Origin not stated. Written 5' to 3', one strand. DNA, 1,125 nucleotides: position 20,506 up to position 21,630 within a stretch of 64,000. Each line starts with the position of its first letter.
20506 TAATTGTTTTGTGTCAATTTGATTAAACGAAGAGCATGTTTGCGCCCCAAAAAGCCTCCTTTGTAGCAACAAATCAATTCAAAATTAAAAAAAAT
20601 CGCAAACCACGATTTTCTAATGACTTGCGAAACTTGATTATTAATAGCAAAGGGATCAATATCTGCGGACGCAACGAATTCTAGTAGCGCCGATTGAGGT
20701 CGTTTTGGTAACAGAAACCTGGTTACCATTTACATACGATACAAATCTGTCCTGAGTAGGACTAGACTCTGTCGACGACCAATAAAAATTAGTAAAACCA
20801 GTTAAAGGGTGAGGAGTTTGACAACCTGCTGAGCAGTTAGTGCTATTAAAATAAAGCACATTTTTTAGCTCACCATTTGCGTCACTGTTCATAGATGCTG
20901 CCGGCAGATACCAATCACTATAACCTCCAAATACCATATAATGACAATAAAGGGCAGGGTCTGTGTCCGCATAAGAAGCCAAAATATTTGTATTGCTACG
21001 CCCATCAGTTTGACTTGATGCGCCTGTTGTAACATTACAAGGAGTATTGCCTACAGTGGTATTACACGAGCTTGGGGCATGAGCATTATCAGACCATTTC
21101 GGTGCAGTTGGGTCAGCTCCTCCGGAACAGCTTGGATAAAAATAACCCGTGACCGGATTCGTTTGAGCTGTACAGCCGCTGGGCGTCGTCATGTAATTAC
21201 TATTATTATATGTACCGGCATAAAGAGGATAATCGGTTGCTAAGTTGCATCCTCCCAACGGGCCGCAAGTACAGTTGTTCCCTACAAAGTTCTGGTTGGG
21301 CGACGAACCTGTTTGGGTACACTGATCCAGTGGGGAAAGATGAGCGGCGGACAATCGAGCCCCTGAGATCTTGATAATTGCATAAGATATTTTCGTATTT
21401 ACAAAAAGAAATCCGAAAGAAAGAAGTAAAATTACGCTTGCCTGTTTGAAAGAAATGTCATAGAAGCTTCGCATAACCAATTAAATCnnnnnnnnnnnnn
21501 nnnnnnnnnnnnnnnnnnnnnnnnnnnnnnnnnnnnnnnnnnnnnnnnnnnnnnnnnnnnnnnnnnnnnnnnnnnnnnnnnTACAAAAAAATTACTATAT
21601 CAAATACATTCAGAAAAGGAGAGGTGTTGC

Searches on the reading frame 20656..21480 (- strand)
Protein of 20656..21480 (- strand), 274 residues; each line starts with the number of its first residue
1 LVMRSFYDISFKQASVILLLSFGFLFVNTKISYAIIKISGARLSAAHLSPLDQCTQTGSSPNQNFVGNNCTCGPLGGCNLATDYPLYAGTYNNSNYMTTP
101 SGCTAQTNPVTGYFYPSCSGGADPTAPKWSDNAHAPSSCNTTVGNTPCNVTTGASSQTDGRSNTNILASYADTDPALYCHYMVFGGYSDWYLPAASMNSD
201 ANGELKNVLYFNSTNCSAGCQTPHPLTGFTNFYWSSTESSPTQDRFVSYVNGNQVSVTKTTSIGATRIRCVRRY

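Call 50: search_protein_families(library=pfam, proteins=[window:20656-21480:-], max_evalue=0.0001)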
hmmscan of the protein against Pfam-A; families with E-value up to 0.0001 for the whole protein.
window:20656-21480:- (274 aa): 1 family
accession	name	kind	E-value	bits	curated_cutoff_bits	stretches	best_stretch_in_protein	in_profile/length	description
PF07603.17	Lcl_C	-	5.5e-05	23.9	34.9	0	176-272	28-117/117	Lcl C-terminal domain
